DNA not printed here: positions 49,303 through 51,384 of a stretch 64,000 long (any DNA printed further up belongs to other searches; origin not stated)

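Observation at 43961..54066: Seven translationally coupled genes I cannot match to any described system: Zn-ribbon/TPR/TIR-like protein, three coiled-coil 2-TM paralogues, two small proteins, AAA+ ATPase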

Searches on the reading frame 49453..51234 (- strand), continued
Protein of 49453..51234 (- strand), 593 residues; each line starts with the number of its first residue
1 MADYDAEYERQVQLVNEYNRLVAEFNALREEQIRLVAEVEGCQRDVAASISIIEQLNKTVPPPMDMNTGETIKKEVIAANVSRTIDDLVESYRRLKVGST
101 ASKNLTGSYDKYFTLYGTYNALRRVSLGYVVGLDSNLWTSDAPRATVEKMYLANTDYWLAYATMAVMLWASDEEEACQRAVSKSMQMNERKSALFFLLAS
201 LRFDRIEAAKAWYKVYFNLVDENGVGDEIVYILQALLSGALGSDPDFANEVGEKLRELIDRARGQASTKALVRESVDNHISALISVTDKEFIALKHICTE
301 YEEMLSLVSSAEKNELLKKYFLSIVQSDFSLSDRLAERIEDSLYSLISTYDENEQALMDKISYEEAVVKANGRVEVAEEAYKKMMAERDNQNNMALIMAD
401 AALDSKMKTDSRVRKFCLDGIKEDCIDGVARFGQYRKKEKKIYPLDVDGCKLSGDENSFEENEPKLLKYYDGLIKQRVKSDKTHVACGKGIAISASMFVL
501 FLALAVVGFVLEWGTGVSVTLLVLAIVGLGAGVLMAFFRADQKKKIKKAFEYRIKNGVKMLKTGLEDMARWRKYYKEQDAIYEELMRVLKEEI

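Call 88: search_dna_similar(query=L087:4082-5629:+, collection=plasmids, mode=protein, max_rows=40, max_evalue=1e-40)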
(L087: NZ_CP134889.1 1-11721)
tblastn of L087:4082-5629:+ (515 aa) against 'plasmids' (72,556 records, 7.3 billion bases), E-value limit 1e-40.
Records with a match: 86; places in all: 88; records where one place covers at least 80% of the query: 20.
Best place of each record, by identity: >=99% 2; 60-80% 1; <60% 83.
By first word of the organism name: Nostoc 25; Klebsiella 9; Bacillus 8; Planktothrix 6; Paenibacillus 4; Enterobacter 4; Clostridium 3; Paenarthrobacter 3; Candidatus 3; Komagataeibacter 2; and 18 more.
By predicted mobility (MOB-suite, as given by PLSDB): non-mobilizable 51; conjugative 32; mobilizable 3.
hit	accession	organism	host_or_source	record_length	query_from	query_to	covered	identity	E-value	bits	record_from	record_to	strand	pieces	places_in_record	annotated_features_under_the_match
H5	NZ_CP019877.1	Komagataeibacter nataicola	-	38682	1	515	100%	99.8%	0e+0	962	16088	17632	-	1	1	AAA family ATPase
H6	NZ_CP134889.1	Komagataeibacter nataicola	bacteria culture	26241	1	515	100%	99.8%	0e+0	962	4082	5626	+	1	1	AAA family ATPase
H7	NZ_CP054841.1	Comamonas antarctica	whole organism,R2A medium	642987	2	513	99%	63.5%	0e+0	604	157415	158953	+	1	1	AAA family ATPase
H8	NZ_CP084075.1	Fusobacterium vincentii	-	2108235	10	503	96%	51.7%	2e-153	491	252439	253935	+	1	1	none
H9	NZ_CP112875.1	Pseudanabaena galeata CCNP1313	-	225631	2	495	96%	32.3%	6e-58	215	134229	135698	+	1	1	AAA family ATPase | DUF2997 domain-containing protein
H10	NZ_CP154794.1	Rhodococcus aetherivorans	pure culture,soil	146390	3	486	94%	32.7%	5e-47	183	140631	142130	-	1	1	AAA family ATPase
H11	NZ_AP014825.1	Geminocystis sp. NIES-3709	-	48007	1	499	97%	31.4%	1e-60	223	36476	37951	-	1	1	AAA family ATPase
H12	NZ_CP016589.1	Bacillus thuringiensis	Mono isolate,Ginseng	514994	14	495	94%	31.8%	1e-58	217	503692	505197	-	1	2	AAA family ATPase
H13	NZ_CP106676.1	Bacillus cereus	cell culture,soil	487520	14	495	94%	31.8%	1e-58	217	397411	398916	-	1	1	AAA family ATPase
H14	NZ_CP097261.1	Bacillus thuringiensis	pure culture,surface soil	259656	7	496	95%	30.4%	1e-50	193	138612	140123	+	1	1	AAA family ATPase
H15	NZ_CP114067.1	Bacillus halotolerans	mixed culture,Sweet potato rhizosphere ...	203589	16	497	94%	30.6%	8e-48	185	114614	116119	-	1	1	AAA family ATPase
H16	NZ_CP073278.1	Clostridium butyricum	Homo sapiens,cell culture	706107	66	484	81%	35.1%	3e-65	236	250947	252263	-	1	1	AAA family ATPase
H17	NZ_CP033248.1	Clostridium butyricum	environment swab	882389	66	484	81%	35.1%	3e-65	236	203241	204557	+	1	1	AAA family ATPase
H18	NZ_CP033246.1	Clostridium butyricum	Homo sapiens,stool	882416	66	484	81%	35.1%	3e-65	236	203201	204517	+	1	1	AAA family ATPase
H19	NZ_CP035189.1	Bacillus licheniformis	cell culture,food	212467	16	497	94%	29.7%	6e-51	194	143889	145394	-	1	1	AAA family ATPase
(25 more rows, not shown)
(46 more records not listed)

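Call 89: get_annotated_region(hit=H12, flank=7000)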
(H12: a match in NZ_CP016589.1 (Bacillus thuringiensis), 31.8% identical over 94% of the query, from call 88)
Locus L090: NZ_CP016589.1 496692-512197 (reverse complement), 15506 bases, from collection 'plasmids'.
description: Bacillus thuringiensis strain KNU-07 plasmid pBTKNU07-01, complete sequence
organism: Bacillus thuringiensis (NCBI taxid 1428)
taxonomy: Bacteria; Bacillota; Bacilli; Bacillales; Bacillaceae; Bacillus; Bacillus thuringiensis
host: -; source: Mono isolate,Ginseng; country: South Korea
typing (MOB-suite, as given by PLSDB): non-mobilizable; replicon rep_cluster_125; mating-pair formation MPF_T
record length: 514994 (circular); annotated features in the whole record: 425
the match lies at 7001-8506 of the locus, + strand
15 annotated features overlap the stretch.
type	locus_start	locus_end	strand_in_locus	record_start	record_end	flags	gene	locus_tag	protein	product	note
CDS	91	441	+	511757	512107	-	-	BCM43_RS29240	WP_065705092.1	hypothetical protein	-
CDS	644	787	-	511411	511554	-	-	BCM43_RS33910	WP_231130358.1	hypothetical protein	-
CDS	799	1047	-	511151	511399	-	-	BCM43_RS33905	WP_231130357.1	hypothetical protein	-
CDS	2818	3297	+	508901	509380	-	-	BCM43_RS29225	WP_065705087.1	hypothetical protein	-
CDS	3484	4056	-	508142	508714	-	-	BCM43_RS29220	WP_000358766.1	tyrosine-type recombinase/integrase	GO:0015074 - DNA integration [Evidence IEA]; GO:0006310 - DNA recombination [Evidence IEA]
CDS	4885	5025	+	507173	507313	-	-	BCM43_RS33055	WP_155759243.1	hypothetical protein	-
CDS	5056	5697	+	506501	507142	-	-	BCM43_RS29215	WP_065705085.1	4Fe-4S single cluster domain-containing protein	-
CDS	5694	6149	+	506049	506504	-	-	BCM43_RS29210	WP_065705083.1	hypothetical protein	-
CDS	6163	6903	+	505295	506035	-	-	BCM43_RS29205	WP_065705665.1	helix-hairpin-helix domain-containing protein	-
CDS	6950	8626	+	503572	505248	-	-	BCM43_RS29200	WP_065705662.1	AAA family ATPase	-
CDS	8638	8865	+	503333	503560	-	-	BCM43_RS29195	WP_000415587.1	DUF2997 domain-containing protein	-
CDS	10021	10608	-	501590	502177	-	-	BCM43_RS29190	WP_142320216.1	TetR/AcrR family transcriptional regulator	GO:0006355 - regulation of DNA-templated transcription [Evidence IEA]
CDS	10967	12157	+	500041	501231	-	-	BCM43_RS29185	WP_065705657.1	MFS transporter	GO:0055085 - transmembrane transport [Evidence IEA]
CDS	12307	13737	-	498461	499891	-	-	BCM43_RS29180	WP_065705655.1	IS4 family transposase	-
CDS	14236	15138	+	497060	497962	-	-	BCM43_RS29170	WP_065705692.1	DUF2268 domain-containing protein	-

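Call 90: get_annotated_region(hit=H19, flank=7000)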
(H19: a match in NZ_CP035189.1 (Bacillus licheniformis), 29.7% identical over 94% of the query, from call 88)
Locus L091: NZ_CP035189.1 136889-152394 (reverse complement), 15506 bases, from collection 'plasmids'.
description: Bacillus licheniformis strain SRCM103914 plasmid unnamed1, complete sequence
organism: Bacillus licheniformis (NCBI taxid 1402)
taxonomy: Bacteria; Bacillota; Bacilli; Bacillales; Bacillaceae; Bacillus; Bacillus licheniformis
host: -; source: cell culture,food; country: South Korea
typing (MOB-suite, as given by PLSDB): non-mobilizable; replicon rep_cluster_1042
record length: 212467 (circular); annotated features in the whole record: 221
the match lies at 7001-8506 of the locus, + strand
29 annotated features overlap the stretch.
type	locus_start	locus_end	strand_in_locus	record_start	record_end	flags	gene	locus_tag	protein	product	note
CDS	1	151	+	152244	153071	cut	-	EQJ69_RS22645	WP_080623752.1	ThiF family adenylyltransferase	-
CDS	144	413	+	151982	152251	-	-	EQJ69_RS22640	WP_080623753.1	hypothetical protein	-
CDS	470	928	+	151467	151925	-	-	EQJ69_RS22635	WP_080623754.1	hypothetical protein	-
CDS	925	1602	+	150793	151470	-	-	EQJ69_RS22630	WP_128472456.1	hypothetical protein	-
CDS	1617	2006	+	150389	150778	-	-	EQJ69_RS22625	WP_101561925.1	hypothetical protein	-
CDS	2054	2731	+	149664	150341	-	-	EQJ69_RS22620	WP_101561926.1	hypothetical protein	-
CDS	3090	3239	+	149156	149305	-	-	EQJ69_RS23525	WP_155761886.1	hypothetical protein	-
CDS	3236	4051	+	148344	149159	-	-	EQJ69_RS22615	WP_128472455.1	4Fe-4S cluster-binding domain-containing protein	-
CDS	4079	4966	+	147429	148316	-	-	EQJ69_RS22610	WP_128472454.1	hypothetical protein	-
CDS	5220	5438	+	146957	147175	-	-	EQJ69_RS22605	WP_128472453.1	hypothetical protein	-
CDS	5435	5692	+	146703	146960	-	-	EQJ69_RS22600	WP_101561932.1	hypothetical protein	-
CDS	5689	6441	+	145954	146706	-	-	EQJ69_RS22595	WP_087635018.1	hypothetical protein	-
CDS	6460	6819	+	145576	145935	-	-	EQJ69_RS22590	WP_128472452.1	hypothetical protein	-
CDS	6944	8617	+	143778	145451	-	-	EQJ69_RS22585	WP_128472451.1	AAA family ATPase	-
CDS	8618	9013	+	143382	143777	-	-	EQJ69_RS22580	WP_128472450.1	hypothetical protein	-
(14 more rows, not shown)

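Call 91: get_annotated_region(hit=H16, flank=7000)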
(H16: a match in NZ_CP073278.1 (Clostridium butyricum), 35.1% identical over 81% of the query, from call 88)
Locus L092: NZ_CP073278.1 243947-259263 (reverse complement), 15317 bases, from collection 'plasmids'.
description: Clostridium butyricum strain CBUT plasmid unnamed, complete sequence
organism: Clostridium butyricum (NCBI taxid 1492)
taxonomy: Bacteria; Bacillota; Clostridia; Eubacteriales; Clostridiaceae; Clostridium; Clostridium butyricum
host: -; source: Homo sapiens,cell culture; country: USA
typing (MOB-suite, as given by PLSDB): non-mobilizable
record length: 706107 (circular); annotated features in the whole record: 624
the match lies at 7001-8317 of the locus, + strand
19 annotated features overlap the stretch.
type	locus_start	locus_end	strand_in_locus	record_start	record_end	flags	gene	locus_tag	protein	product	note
CDS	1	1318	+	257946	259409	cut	-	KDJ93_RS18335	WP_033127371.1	UbiD family decarboxylase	-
CDS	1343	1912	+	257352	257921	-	-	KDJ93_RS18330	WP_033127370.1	UbiX family flavin prenyltransferase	-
CDS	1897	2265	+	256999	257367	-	-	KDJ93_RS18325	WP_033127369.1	hypothetical protein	-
CDS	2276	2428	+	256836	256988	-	-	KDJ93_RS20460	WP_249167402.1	hypothetical protein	-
CDS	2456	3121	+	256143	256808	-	-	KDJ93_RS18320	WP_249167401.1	hypothetical protein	-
CDS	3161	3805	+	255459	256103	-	-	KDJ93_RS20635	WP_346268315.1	recombinase family protein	GO:0006310 - DNA recombination [Evidence IEA]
CDS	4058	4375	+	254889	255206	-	-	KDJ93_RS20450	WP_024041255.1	hypothetical protein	-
CDS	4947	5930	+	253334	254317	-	-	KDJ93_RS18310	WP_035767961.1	WYL domain-containing protein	-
CDS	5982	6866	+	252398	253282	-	-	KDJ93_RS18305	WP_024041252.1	hypothetical protein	-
CDS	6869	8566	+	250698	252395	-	-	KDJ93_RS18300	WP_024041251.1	AAA family ATPase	-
CDS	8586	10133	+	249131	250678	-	-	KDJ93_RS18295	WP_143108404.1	hypothetical protein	-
CDS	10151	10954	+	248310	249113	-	-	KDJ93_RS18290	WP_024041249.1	hypothetical protein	-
CDS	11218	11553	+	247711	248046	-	-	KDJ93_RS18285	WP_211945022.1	winged helix-turn-helix domain-containing protein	-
CDS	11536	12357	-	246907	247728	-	-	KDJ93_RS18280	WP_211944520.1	transposase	-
CDS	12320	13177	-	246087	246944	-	-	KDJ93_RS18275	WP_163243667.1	ISL3 family transposase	-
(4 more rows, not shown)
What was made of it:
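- Tried and rejected: Sister families of the tandem AAA+ on Bacillus and cyanobacterial plasmids pair with DUF2997/DUF1257 and are a different system (calls 88-91).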

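Call 94: find_homologous_proteins(query=L087:1582-3294:+, max_evalue=0.001)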
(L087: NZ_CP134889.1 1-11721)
Query L087:1582-3294:+ (570 aa): 963 proteins with E <= 0.001 among 8000 candidates; the best 120 are listed.
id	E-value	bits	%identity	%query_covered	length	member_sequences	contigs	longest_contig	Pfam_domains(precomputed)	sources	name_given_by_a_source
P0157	0.0e+0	1217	96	100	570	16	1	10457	-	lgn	-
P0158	0.0e+0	1089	85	100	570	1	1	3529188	-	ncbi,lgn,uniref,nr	ncbi:hypothetical protein [Komagataeibacter sp. FNDCF1]|uniref:hypothetical protein n=1 Tax=Komagata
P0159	5.5e-273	925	73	100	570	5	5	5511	-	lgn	-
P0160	1.3e-196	673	56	99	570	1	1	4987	-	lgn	-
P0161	8.3e-195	667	56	99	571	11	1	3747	-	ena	-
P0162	1.6e-192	659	55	100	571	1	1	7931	-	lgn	-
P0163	2.5e-191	655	55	99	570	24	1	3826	-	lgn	-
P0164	9.1e-189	647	54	99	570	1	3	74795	-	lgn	-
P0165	7.4e-186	637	53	99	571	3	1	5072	-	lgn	-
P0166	9.0e-182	624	53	99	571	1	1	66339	-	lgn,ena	-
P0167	3.0e-179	616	54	98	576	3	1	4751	-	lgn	-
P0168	2.3e-178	613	53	98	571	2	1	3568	-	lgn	-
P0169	1.8e-177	610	52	98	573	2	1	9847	-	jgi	-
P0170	1.4e-176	607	51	99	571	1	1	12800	-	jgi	jgi:hypothetical protein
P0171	2.8e-174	599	51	99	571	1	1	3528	-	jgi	jgi:hypothetical protein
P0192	5.3e-154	532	47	99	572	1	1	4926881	-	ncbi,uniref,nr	ncbi:hypothetical protein KZJ38_01045 [Paraburkholderia edwinii]|uniref:Uncharacterized protein n=1 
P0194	9.0e-154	531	47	99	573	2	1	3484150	-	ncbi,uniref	ncbi:hypothetical protein ACKI2N_023840 [Cupriavidus sp. 30B13]|uniref:hypothetical protein n=1 Tax=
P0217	6.9e-152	525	47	99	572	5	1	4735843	-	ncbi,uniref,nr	ncbi:hypothetical protein B0G80_8589 [Paraburkholderia sp. BL6669N2]|uniref:hypothetical protein n=1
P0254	4.7e-148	513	45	100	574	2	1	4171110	-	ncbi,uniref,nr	ncbi:hypothetical protein [Quatrionicoccus australiensis]|uniref:hypothetical protein n=1 Tax=Quatri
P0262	2.3e-147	510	46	99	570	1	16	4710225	-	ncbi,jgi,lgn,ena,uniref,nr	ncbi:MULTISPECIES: hypothetical protein [Comamonas]|uniref:Uncharacterized protein n=1 Tax=Comamonas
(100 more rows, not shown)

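Call 95: find_encoding_contigs(protein=P0262, flank=9000, max_places=3)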
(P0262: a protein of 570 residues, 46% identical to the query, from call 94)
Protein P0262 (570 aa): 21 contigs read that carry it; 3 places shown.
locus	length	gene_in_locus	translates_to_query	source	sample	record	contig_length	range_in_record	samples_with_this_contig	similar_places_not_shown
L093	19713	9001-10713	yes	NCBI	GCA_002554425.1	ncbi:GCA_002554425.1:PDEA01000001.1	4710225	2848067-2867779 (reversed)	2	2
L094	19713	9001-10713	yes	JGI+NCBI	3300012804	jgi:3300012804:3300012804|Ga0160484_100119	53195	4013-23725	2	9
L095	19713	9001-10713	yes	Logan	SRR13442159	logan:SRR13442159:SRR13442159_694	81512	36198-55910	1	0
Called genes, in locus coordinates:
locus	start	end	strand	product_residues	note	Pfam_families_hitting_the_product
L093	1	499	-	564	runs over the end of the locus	PF07167:PhaC_N, PF00561:Abhydrolase_1, PF11339:DUF3141 (faint)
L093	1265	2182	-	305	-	PF02578:Cu-oxidase_4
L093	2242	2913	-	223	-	PF02798:GST_N, PF13417:GST_N_3, PF13409:GST_N_2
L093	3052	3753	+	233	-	PF01557:FAA_hydrolase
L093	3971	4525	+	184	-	PF14803:Zn_ribbon_Nudix, PF00293:NUDIX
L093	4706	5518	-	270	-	PF02586:SRAP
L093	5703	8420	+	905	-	PF02743:dCache_1 (faint), PF01584:CheW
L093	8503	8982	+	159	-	-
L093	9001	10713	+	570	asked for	-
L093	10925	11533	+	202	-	-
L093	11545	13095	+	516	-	PF00004:AAA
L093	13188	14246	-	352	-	PF01734:Patatin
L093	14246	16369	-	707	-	PF22745:Nlig-Ia, PF01653:DNA_ligase_aden, PF03120:OB_DNA_ligase, PF03119:DNA_ligase_ZBD, PF12826:HHH_2, PF14520:HHH_5 (weak), PF00533:BRCT, PF12738:PTCB-BRCT (weak), +1 more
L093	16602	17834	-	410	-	PF04354:ZipA_C (weak)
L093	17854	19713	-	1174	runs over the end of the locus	PF02463:SMC_N, PF13304:AAA_21 (weak), PF13476:AAA_23, PF19220:Rod_CreS (weak), PF06470:SMC_hinge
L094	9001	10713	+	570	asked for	-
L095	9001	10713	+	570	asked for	-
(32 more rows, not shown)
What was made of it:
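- In Comamonas the cassette sits at one chromosomal site in several assemblies, next to ligA, zipA and smc (call 95). The locus is stable in Comamonas (call 95).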

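Call 96: find_encoding_contigs(protein=P0192, flank=9000, max_places=1)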
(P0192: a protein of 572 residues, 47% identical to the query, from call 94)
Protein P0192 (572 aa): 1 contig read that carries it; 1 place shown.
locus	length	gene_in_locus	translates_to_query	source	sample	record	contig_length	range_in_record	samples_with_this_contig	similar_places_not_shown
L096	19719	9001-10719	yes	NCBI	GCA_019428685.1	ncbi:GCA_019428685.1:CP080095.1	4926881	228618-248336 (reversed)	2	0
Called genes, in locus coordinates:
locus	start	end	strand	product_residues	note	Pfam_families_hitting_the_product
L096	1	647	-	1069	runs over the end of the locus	PF00271:Helicase_C (weak)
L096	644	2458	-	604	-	-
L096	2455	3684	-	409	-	PF19888:DUF6361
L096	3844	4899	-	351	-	PF13280:WYL (weak), PF25583:WCX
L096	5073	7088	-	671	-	PF13191:AAA_16 (faint), PF13401:AAA_22 (faint), PF05673:DUF815 (faint), PF05496:RuvB_N (faint), PF06068:TIP49 (faint), PF00004:AAA, PF00910:RNA_helicase (faint), PF00004:AAA, +9 more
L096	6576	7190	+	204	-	-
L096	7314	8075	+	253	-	PF00205:TPP_enzyme_M (faint), PF02146:SIR2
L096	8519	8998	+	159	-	-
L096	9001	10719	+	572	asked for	-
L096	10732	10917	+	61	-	-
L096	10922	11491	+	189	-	-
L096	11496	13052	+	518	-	PF00004:AAA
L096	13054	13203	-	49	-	PF00239:Resolvase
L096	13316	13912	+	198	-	-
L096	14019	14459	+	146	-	PF11672:DUF3268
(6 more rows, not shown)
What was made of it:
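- One sits in a defence-like island with SIR2, WYL-WCX and HigB (call 96). One copy lies inside a defence-like island (call 96).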

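Call 97: find_encoding_contigs(protein=P0254, flank=9000, max_places=1)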
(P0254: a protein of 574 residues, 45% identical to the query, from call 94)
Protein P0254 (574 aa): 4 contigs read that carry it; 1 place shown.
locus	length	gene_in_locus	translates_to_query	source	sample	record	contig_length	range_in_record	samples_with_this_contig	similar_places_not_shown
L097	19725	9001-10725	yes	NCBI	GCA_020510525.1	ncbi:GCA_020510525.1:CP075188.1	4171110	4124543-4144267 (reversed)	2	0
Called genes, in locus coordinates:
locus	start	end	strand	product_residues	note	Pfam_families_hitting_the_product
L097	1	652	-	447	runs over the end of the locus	PF00501:AMP-binding, PF13193:AMP-binding_C (faint)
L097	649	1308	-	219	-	-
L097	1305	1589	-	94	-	PF00550:PP-binding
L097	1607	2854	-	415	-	PF00109:ketoacyl-synt, PF02801:Ketoacyl-synt_C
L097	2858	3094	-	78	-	PF00550:PP-binding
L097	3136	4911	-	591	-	PF11412:DsbD_N, PF02683:DsbD_TM, PF13386:DsbD_2, PF00085:Thioredoxin (weak), PF13098:Thioredoxin_2, PF13899:Thioredoxin_7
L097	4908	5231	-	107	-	PF03091:CutA1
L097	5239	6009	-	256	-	PF01061:ABC2_membrane, PF12698:ABC2_membrane_3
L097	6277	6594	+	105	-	-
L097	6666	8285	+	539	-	PF02310:B12-binding, PF04055:Radical_SAM, PF13311:DUF4080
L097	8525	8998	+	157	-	-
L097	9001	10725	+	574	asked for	-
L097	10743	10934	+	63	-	-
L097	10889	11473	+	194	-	-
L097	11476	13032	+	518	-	PF00004:AAA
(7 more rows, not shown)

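Call 98: find_encoding_contigs(protein=P0194, flank=9000, max_places=1)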
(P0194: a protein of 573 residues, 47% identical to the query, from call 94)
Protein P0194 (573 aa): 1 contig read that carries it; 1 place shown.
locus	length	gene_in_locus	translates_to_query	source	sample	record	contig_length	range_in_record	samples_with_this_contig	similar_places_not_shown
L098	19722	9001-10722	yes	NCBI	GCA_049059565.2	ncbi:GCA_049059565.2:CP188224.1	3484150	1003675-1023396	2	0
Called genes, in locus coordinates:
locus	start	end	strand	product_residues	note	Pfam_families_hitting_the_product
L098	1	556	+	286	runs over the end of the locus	PF00903:Glyoxalase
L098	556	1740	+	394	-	PF01494:FAD_binding_3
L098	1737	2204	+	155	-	PF13279:4HBT_2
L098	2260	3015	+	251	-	PF17645:Amdase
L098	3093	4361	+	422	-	PF07690:MFS_1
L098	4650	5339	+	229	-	PF02909:TetR_C_1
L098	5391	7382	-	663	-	PF00753:Lactamase_B, PF14863:Alkyl_sulf_dimr, PF14864:Alkyl_sulf_C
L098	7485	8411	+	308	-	PF00126:HTH_1, PF03466:LysR_substrate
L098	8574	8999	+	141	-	-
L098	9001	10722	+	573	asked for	-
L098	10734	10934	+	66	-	-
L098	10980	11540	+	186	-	-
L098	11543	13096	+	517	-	PF00004:AAA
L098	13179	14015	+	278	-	PF02311:AraC_binding, PF00165:HTH_AraC (weak), PF12833:HTH_18, PF00165:HTH_AraC (weak)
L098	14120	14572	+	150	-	PF09391:DUF2000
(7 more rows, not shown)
